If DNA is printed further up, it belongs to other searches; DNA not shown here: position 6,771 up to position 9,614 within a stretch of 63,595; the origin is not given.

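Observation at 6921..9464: Two unrelated glycan-initiating enzyme superfamilies fused in one polypeptide (polytopic WecA + monotopic WcaJ)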

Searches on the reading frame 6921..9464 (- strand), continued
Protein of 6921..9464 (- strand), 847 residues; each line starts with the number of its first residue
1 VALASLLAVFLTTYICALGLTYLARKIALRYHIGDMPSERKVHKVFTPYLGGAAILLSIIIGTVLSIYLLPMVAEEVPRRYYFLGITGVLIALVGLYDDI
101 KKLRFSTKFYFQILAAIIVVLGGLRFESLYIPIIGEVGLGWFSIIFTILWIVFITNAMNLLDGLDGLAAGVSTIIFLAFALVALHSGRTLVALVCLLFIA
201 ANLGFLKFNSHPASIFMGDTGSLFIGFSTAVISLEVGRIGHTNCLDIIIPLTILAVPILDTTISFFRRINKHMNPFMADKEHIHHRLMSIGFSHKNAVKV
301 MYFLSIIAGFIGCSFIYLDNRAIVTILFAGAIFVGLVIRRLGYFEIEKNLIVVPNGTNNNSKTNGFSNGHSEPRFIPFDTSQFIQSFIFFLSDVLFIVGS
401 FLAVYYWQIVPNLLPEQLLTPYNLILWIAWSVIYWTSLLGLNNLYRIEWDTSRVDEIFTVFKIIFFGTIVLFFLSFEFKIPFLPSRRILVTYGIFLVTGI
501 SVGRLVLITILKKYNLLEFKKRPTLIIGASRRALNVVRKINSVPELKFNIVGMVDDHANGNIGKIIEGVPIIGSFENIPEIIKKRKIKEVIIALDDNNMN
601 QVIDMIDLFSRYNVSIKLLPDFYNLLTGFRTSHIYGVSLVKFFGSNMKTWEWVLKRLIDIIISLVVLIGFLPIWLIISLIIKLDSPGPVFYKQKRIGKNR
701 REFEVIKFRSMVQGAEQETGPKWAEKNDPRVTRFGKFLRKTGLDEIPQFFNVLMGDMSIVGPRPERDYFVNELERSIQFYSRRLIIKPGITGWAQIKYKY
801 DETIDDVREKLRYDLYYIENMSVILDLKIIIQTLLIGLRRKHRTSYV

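Call 42: list_cluster_members(proteins=[P0060, P0062, P0079, P0128, P0263, P0009, P0021, P0065, P0071, window:6921-9464:-])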
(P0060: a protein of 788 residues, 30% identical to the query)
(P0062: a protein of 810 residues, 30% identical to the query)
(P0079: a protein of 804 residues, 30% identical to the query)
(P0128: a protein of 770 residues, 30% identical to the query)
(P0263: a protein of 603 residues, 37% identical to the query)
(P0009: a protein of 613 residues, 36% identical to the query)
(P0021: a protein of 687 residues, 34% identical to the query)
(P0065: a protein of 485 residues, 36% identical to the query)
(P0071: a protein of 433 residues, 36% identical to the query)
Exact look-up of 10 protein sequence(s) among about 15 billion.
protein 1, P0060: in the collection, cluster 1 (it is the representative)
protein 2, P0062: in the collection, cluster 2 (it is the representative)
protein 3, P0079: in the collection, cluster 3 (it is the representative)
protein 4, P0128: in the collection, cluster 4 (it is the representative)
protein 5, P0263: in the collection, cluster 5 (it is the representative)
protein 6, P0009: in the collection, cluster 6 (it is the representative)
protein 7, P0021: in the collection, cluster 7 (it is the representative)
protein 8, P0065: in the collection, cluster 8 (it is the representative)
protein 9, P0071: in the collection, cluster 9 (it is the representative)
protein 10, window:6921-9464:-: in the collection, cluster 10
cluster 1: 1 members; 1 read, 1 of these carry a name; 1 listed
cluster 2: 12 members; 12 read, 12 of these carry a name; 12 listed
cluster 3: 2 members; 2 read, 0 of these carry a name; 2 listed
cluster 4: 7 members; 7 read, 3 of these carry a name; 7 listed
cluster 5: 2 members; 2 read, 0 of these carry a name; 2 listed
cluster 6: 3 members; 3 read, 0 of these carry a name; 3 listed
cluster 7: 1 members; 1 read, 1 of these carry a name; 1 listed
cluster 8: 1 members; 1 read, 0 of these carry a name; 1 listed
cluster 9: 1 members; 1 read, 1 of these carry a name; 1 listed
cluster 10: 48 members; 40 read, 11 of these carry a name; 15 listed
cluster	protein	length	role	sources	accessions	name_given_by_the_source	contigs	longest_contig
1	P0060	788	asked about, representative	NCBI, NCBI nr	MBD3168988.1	MAG: hypothetical protein GF307_05860 [candidate division Zixibacteria bacterium] | hypothetical protein [candidate division Zixibacteria bacterium]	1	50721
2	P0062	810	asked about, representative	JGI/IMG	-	UDP-GlcNAc:undecaprenyl-phosphate GlcNAc-1-phosphate transferase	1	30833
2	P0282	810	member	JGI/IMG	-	UDP-GlcNAc:undecaprenyl-phosphate GlcNAc-1-phosphate transferase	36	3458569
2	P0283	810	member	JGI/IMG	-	UDP-GlcNAc:undecaprenyl-phosphate GlcNAc-1-phosphate transferase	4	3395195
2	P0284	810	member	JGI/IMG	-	UDP-GlcNAc:undecaprenyl-phosphate GlcNAc-1-phosphate transferase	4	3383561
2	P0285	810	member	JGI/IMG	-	UDP-GlcNAc:undecaprenyl-phosphate GlcNAc-1-phosphate transferase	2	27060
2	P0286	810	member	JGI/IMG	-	UDP-GlcNAc:undecaprenyl-phosphate GlcNAc-1-phosphate transferase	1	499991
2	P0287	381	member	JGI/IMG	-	UDP-GlcNAc:undecaprenyl-phosphate GlcNAc-1-phosphate transferase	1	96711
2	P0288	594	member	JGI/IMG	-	lipopolysaccharide/colanic/teichoic acid biosynthesis ...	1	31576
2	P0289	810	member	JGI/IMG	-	UDP-GlcNAc:undecaprenyl-phosphate GlcNAc-1-phosphate transferase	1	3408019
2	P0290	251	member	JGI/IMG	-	lipopolysaccharide/colanic/teichoic acid biosynthesis glycosyltransferase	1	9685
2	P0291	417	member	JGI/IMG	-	lipopolysaccharide/colanic/teichoic acid biosynthesis glycosyltransferase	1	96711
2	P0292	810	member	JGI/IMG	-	UDP-GlcNAc:undecaprenyl-phosphate GlcNAc-1-phosphate transferase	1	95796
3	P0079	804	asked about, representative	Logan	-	-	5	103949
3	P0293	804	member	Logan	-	-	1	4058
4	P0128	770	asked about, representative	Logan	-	-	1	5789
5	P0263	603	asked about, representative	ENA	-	-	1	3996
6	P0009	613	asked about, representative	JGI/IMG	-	-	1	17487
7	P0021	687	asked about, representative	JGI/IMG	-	UDP-GlcNAc:undecaprenyl-phosphate GlcNAc-1-phosphate transferase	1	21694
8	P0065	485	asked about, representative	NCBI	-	-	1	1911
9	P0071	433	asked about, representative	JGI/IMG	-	lipopolysaccharide/colanic/teichoic acid biosynthesis glycosyltransferase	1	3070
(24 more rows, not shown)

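Call 43: find_encoding_contigs(protein=P0062, flank=8000, max_places=3)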
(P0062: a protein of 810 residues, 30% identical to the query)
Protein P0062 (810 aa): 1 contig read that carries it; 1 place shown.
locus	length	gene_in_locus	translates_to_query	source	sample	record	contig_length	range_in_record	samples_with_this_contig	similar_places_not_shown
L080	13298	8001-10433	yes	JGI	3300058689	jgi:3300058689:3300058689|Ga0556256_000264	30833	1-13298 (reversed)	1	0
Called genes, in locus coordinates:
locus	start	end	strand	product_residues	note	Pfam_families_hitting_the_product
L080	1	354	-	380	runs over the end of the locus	PF11821:ActD, PF13442:Cytochrome_CBB3, PF00034:Cytochrom_C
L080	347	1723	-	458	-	PF03916:NrfD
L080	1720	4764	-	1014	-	PF01568:Molydop_binding (weak), PF12837:Fer4_6 (faint), PF12838:Fer4_7, PF13183:Fer4_8 (faint), PF13237:Fer4_10 (faint), PF13247:Fer4_11 (weak)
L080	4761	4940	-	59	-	-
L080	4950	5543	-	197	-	PF02085:Cytochrom_CIII (weak), PF14522:Cytochrome_C7, PF14537:Cytochrom_c3_2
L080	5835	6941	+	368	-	PF02350:Epimerase_2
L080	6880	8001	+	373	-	PF00106:adh_short (faint), PF04321:RmlD_sub_bind, PF01073:3Beta_HSD, PF01370:Epimerase, PF02719:Polysacc_synt_2, PF07993:NAD_binding_4, PF16363:GDP_Man_Dehyd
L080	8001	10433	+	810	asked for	PF00953:Glycos_transf_4, PF13727:CoA_binding_3 (weak), PF02397:Bac_transf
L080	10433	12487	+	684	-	PF00535:Glycos_transf_2, PF10111:Glyco_tranf_2_2 (weak), PF13641:Glyco_tranf_2_3, PF13632:Glyco_trans_2_3 (weak), PF13727:CoA_binding_3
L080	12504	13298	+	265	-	?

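Call 44: find_encoding_contigs(protein=P0003, flank=8000, max_places=2)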
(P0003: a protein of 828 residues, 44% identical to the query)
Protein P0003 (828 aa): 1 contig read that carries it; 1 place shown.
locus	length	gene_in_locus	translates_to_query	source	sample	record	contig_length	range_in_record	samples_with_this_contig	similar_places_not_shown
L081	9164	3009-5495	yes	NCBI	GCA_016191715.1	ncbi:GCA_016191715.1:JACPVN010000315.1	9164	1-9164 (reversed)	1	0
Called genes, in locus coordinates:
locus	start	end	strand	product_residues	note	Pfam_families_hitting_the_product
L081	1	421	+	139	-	PF01370:Epimerase, PF16363:GDP_Man_Dehyd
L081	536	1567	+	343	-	PF13439:Glyco_transf_4 (weak), PF13477:Glyco_trans_4_2 (weak), PF13579:Glyco_trans_4_4, PF00534:Glycos_transf_1, PF13692:Glyco_trans_1_4, PF13524:Glyco_trans_1_2 (weak)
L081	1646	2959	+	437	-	PF03446:NAD_binding_2 (weak), PF03721:UDPG_MGDP_dh_N, PF00984:UDPG_MGDP_dh, PF03720:UDPG_MGDP_dh_C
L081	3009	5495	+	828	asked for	PF00953:Glycos_transf_4, PF13727:CoA_binding_3, PF02397:Bac_transf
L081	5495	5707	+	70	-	-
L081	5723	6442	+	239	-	PF00535:Glycos_transf_2, PF10111:Glyco_tranf_2_2 (weak)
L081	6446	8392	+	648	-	PF00535:Glycos_transf_2, PF10111:Glyco_tranf_2_2 (faint), PF13641:Glyco_tranf_2_3, PF13632:Glyco_trans_2_3 (weak), PF02709:Glyco_transf_7C (faint), PF13727:CoA_binding_3, PF02397:Bac_transf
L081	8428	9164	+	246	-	PF03255:ACCA, PF01039:Carboxyl_trans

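Call 48: search_solved_structures(query=window:6921-9464:-, max_evalue=0.00001, show_alignments=3)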
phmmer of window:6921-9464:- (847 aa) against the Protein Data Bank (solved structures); distinct sequences matched with E-value up to 0.00001: 17.
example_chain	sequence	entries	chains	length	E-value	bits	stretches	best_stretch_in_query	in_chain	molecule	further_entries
30us_A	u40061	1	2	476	3.6e-38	134.7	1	487-840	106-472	UDP-Gal::undecaprenolphosphate Gal-1-P transferase WbaP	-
9s7s_A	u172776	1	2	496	3.9e-38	134.5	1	487-840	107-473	UDP-Gal::undecaprenolphosphate Gal-1-P transferase WbaP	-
30wc_A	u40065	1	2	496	3.9e-38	134.5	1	487-840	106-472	Undecaprenyl-phosphate galactose phosphotransferase WbaP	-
9s8l_A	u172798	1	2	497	3.9e-38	134.5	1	487-840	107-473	UDP-Gal::undecaprenolphosphate Gal-1-P transferase WbaP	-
8t53_A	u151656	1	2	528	1.8e-33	119.1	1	384-840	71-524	Undecaprenyl-phosphate galactose phosphotransferase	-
8e37_B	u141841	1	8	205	8.5e-29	103.6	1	652-840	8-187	N,N'-diacetylbacilliosaminyl-1-phosphate transferase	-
8g1n_A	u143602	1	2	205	7.4e-28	100.5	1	652-840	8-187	N,N'-diacetylbacilliosaminyl-1-phosphate transferase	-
9zno_A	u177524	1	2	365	5.1e-18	68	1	4-314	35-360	Phospho-N-acetylmuramoyl-pentapeptide-transferase (MraY)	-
4j72_A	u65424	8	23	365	1.6e-15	59.8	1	4-317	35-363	Phospho-N-acetylmuramoyl-pentapeptide-transferase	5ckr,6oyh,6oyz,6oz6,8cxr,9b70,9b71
5jnq_A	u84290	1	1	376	3.8e-13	51.9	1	3-307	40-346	Phospho-N-acetylmuramoyl-pentapeptide-transferase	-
8g01_A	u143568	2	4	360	1.9e-11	46.2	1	6-235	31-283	Phospho-N-acetylmuramoyl-pentapeptide-transferase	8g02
8tlu_A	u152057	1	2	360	2e-11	46.2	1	6-235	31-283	Phospho-N-acetylmuramoyl-pentapeptide-transferase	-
6bw6_A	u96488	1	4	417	6.4e-08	34.6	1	80-241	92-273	UDP-N-acetylglucosamine--dolichyl-phosphate N-acetylglucosaminephosphotransferase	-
6fm9_A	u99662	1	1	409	7.5e-08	34.3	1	80-241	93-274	UDP-N-acetylglucosamine--dolichyl-phosphate N-acetylglucosaminephosphotransferase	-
6bw5_A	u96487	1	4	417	7.8e-08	34.3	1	80-241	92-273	UDP-N-acetylglucosamine--dolichyl-phosphate N-acetylglucosaminephosphotransferase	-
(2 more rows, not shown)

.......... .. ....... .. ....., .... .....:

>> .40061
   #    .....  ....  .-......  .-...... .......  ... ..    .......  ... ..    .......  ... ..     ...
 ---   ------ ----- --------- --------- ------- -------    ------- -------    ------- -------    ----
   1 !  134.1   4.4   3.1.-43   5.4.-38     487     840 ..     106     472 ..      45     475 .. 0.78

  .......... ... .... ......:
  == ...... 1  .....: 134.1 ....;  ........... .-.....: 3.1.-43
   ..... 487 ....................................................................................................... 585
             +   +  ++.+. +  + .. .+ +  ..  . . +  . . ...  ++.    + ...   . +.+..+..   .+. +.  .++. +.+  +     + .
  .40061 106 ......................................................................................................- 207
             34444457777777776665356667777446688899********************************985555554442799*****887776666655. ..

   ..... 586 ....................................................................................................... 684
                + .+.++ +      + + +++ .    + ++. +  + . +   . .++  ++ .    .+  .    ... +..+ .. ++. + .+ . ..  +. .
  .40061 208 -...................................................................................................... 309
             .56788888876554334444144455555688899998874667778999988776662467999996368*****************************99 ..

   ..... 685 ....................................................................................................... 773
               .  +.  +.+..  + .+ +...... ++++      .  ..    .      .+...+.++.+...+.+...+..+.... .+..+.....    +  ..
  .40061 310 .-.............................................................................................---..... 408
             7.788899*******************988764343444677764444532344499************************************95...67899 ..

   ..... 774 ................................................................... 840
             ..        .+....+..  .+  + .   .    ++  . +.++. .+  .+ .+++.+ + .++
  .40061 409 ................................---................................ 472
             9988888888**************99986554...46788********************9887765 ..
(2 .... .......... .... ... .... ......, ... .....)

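Call 61: predict_structure(alignment_id=A1)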
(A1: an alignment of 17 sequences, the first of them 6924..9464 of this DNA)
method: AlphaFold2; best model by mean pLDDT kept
length: 847 residues; sequences in the alignment: 17
mean_pLDDT: 80.0   pTM: 0.71
mean pLDDT of the five models: 80.0, 78.2, 77.8, 75.3, 72.2
residues with pLDDT >= 90: 185; 70-90: 514; 50-70: 103; < 50: 45
segments of 3 or more residues with pLDDT < 50: 344-375, 477-483, 842-847
pLDDT, mean of each block of 10 residues (from residue 1): 83 95 91 73 74 92 88 77 88 90 86 93 87 82 91 90 83 96 89 94 92 86 93 89 88 91 76 65 75 84 93 88 83 70 44 29 24 49 84 92 83 69 81 86 79 84 86 57 64 91 90 85 88 87 84 78 78 84 84 76 74 77 68 73 67 83 89 88 83 83 86 67 62 83 87 88 85 78 82 74 73 85 87 79 37
secondary structure, 60 per line:
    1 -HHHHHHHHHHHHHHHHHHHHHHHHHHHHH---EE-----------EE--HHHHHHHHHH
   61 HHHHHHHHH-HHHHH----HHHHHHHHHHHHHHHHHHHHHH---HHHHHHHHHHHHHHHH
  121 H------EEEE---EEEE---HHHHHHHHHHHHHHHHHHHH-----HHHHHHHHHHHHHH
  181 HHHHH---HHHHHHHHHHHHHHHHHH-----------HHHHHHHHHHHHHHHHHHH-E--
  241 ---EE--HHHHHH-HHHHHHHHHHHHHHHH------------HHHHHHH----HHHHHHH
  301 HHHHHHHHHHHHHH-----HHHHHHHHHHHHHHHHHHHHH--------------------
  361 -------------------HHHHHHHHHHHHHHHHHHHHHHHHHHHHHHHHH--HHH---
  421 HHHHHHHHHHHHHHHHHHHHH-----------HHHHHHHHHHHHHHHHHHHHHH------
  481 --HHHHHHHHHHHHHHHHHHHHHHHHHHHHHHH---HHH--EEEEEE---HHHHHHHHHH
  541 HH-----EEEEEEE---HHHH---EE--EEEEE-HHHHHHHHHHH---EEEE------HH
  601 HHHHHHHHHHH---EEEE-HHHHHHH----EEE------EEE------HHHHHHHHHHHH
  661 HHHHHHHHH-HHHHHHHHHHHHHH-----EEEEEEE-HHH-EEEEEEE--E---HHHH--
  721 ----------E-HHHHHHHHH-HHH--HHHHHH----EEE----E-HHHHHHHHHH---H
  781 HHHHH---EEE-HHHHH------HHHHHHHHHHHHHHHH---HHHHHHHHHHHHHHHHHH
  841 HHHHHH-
elements in order (helices of 4 or more, strands of 3 or more residues): H2-30 H51-69 H71-75 H80-101 H105-121 E128-131 E135-138 H142-161 H167-185 H189-206 H218-236 H248-253 H255-270 H283-289 H294-314 H320-340 H380-412 H421-441 H453-474 H483-513 E522-527 H531-542 E548-554 H558-561 E569-573 H575-585 E589-592 H599-611 E615-618 H620-626 E631-633 E640-642 H649-669 H671-684 E690-696 E702-708 H715-718 H733-741 H748-753 E758-760 H767-776 H780-785 E789-791 H793-797 H804-819 H823-846
